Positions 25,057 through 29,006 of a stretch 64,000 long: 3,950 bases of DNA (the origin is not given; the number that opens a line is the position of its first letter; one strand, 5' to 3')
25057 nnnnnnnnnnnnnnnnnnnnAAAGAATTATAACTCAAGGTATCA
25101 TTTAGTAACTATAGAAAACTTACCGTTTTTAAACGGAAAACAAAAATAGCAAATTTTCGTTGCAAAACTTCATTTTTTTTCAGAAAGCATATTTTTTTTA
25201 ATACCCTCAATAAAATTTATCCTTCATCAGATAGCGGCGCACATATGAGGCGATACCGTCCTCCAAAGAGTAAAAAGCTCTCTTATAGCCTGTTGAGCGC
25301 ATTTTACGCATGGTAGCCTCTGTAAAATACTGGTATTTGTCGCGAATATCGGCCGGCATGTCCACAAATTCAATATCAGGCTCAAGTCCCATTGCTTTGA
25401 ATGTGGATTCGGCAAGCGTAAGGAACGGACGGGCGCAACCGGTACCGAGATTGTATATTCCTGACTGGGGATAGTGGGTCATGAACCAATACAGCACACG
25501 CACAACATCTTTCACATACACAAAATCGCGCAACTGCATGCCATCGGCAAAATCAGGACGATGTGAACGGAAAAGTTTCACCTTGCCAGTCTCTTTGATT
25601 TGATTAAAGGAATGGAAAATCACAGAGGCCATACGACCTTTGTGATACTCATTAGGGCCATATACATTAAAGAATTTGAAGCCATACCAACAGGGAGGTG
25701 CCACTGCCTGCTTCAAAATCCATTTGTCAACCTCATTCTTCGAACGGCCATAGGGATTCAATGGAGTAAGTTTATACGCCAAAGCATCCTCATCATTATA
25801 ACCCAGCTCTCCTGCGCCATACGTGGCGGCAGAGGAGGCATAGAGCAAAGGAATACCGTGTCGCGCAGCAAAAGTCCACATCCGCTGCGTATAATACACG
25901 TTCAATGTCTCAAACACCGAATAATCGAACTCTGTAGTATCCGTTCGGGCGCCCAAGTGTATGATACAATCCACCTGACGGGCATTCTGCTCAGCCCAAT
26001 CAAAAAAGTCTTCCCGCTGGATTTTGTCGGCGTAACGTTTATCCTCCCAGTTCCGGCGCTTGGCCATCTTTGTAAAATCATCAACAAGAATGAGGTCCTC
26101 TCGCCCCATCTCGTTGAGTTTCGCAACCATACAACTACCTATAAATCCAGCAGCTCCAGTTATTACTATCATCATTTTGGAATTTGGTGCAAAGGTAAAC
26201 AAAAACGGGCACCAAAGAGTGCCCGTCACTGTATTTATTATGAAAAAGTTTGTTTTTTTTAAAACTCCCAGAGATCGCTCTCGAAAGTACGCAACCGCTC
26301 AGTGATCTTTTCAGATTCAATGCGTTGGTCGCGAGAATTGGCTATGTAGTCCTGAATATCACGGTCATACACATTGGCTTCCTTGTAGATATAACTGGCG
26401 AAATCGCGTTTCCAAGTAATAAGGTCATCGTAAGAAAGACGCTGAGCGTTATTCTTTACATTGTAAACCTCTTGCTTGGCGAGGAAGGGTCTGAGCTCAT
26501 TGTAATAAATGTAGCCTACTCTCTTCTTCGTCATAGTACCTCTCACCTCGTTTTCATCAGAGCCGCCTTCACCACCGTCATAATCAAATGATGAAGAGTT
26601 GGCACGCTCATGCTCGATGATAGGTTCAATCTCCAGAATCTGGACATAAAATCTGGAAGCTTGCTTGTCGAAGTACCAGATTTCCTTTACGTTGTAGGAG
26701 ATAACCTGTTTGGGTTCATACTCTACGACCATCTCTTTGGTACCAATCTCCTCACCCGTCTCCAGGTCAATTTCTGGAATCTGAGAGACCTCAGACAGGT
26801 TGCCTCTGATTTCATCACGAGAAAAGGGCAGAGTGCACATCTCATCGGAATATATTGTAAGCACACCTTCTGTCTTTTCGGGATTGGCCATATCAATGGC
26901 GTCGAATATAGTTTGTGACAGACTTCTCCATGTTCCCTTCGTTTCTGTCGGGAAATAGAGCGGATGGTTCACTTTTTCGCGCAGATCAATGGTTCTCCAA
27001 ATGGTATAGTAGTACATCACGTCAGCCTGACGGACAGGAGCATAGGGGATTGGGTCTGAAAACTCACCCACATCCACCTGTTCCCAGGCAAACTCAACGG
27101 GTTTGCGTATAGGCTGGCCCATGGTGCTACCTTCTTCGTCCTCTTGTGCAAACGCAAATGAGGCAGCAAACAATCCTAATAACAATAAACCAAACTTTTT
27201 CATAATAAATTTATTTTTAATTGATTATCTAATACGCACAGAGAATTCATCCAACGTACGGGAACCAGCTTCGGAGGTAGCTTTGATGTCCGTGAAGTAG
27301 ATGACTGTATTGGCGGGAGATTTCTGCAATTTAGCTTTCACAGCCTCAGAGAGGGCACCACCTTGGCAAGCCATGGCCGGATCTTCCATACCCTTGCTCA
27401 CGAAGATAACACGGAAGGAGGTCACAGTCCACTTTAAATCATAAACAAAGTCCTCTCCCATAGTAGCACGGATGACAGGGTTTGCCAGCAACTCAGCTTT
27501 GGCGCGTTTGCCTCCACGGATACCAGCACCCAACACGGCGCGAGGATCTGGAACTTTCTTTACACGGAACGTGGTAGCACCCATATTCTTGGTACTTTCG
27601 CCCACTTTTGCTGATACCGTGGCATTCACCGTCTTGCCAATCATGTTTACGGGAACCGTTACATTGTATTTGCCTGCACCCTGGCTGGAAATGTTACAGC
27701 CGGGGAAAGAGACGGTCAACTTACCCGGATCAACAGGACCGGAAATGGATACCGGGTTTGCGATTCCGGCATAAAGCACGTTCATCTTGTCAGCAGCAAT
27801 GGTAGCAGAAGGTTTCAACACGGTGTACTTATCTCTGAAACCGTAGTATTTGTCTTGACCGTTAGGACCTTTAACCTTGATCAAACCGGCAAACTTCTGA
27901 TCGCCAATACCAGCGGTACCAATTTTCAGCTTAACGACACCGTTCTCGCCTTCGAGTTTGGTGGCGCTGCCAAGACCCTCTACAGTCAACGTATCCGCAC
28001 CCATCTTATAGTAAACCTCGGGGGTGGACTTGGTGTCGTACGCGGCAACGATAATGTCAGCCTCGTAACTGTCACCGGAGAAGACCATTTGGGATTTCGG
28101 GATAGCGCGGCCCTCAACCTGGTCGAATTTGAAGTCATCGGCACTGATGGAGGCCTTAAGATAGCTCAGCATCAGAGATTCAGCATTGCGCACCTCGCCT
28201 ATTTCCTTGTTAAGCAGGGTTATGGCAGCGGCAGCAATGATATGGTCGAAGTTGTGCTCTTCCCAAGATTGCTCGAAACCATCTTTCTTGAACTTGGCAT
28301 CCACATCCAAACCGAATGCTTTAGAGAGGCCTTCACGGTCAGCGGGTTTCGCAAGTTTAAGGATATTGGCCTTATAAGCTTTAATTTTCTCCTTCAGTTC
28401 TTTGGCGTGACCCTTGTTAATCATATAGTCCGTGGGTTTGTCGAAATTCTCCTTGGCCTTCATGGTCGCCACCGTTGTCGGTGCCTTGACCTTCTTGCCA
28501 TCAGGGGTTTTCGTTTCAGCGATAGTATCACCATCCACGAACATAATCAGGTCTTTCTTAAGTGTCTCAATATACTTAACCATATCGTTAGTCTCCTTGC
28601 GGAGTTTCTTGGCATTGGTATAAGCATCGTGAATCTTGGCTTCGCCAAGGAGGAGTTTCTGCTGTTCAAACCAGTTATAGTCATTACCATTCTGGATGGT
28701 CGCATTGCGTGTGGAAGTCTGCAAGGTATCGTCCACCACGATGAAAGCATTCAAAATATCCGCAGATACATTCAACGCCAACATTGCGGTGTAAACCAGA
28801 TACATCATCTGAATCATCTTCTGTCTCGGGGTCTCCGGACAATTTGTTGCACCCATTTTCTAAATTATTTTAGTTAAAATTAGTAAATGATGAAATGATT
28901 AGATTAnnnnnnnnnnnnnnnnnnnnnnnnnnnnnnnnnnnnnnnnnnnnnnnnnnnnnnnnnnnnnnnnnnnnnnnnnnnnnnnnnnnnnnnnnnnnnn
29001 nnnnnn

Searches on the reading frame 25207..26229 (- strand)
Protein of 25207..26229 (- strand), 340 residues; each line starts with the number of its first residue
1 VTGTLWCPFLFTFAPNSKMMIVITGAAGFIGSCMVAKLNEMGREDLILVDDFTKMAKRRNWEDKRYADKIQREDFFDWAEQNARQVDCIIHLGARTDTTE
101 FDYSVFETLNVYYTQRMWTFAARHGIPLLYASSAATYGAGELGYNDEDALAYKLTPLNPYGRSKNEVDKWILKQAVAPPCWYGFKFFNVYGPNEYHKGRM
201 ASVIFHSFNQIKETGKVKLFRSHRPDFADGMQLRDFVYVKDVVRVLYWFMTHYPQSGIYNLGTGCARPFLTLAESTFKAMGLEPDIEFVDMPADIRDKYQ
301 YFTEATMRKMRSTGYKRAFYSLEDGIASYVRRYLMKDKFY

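Call 20: search_protein_families(library=pfam, proteins=[window:25207-26229:-], max_evalue=0.001)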
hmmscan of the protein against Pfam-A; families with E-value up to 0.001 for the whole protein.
window:25207-26229:- (340 aa): 5 families
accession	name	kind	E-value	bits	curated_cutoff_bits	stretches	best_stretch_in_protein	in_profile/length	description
PF01370.27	Epimerase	-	1.2e-37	130.1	20.9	1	21-262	1-240/240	NAD dependent epimerase/dehydratase family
PF16363.11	GDP_Man_Dehyd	-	1.4e-16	61.3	27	1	23-315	2-303/332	GDP-mannose 4,6 dehydratase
PF01073.25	3Beta_HSD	-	3.7e-10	39.7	22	1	22-173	1-159/280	3-beta hydroxysteroid dehydrogenase/isomerase family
PF07993.18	NAD_binding_4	-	1e-09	38.4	20.1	1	81-174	84-191/258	Male sterility protein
PF04321.23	RmlD_sub_bind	-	6e-09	35.8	27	1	19-174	1-139/287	RmlD substrate binding domain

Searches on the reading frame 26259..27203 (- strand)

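Call 20: search_protein_families(library=pfam, proteins=[window:26259-27203:-], max_evalue=0.001)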
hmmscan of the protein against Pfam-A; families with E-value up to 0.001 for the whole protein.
window:26259-27203:- (314 aa): 1 family
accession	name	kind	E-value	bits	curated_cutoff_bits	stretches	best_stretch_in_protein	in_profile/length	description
PF19841.4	GldN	-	7.7e-57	193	23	1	57-313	1-228/228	Gliding motility associated protein GldN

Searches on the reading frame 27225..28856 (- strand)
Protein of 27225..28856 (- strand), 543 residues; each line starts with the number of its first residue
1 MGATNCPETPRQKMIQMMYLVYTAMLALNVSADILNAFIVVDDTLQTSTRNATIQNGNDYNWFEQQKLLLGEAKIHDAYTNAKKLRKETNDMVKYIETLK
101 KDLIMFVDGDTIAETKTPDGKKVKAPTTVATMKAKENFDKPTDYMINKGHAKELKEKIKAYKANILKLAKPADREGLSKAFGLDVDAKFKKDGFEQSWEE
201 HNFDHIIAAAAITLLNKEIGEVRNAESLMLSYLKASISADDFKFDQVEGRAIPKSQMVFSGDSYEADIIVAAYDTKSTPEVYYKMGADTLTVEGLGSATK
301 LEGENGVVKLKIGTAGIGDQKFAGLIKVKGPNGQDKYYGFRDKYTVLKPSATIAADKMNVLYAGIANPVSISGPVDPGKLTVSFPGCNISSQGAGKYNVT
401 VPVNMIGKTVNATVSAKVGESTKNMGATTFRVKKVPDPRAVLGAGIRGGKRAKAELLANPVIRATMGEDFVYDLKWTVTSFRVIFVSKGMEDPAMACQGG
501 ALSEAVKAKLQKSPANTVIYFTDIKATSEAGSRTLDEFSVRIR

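Call 20: search_protein_families(library=pfam, proteins=[window:27225-28856:-], max_evalue=0.001)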
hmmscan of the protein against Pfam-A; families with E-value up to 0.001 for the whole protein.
window:27225-28856:- (543 aa): 4 families
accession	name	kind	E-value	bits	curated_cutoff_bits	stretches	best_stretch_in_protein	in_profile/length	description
PF12081.13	GldM_1st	-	5.3e-30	105.3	25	1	33-234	1-192/194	GldM N-terminal domain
PF21601.3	GldM_2nd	-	3.5e-19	69.5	24.4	1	239-348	2-98/98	GldM second domain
PF21602.3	GldM_3rd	-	1.5e-18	67.3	25.2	1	350-433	1-82/82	GldM third domain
PF12080.14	GldM_4th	-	1.8e-12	48.3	24.6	1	436-532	1-102/114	GldM C-terminal domain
